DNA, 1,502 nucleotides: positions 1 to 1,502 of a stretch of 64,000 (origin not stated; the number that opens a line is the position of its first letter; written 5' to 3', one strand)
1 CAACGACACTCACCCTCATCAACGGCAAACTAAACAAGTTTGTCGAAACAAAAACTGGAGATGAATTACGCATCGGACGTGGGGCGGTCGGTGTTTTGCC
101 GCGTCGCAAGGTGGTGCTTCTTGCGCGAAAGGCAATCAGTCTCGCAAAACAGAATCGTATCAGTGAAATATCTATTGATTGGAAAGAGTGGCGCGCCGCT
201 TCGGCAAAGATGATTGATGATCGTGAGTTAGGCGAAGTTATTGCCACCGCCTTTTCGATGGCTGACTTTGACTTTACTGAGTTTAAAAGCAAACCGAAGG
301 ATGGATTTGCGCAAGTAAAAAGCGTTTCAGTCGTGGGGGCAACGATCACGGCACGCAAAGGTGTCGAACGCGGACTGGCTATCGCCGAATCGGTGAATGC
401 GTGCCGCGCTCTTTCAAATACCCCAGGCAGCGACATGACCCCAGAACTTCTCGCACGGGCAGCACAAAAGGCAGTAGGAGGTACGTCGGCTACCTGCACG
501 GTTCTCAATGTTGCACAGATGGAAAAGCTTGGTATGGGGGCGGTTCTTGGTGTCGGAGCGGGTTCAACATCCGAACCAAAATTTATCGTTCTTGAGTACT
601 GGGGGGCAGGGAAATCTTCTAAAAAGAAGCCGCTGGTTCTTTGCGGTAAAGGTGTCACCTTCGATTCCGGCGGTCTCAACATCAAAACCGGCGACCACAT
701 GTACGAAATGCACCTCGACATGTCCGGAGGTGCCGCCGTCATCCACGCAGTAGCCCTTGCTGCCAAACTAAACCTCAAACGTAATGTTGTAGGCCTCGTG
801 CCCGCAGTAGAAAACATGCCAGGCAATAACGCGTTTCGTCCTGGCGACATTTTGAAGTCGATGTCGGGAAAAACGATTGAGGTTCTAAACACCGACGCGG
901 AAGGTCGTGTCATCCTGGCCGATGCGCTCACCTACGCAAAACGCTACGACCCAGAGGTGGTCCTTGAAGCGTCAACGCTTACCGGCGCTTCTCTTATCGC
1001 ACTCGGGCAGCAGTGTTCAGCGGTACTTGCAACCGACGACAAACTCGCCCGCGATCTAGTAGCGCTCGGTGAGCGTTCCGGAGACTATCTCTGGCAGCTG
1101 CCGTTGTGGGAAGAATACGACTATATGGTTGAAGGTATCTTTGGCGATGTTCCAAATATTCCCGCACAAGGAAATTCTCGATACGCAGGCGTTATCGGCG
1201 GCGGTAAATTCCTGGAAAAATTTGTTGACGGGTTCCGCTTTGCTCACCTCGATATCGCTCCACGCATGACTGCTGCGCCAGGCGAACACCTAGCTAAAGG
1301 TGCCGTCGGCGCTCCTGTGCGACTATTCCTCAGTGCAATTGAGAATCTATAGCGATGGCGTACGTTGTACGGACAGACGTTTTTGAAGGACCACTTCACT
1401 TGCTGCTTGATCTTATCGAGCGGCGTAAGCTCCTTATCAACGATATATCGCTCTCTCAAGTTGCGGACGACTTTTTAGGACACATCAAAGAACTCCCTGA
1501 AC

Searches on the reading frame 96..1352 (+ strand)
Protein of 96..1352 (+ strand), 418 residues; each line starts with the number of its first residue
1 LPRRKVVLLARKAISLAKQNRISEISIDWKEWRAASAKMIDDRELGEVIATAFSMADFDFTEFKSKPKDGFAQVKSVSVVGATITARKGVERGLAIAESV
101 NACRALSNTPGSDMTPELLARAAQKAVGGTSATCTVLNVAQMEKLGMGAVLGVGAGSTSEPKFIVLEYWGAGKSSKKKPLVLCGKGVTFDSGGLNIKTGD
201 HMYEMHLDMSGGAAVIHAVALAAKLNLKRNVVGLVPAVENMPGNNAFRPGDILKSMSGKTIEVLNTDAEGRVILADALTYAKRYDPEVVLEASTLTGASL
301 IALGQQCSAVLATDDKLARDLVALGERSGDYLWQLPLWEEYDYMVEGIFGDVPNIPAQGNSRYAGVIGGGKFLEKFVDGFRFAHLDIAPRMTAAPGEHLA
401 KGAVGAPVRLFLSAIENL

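Call 71: find_encoding_contigs(protein=window:96-1352:+, flank=10000, max_places=2)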
Protein window:96-1352:+ (418 aa): no gene with exactly this product is on record in the collection.
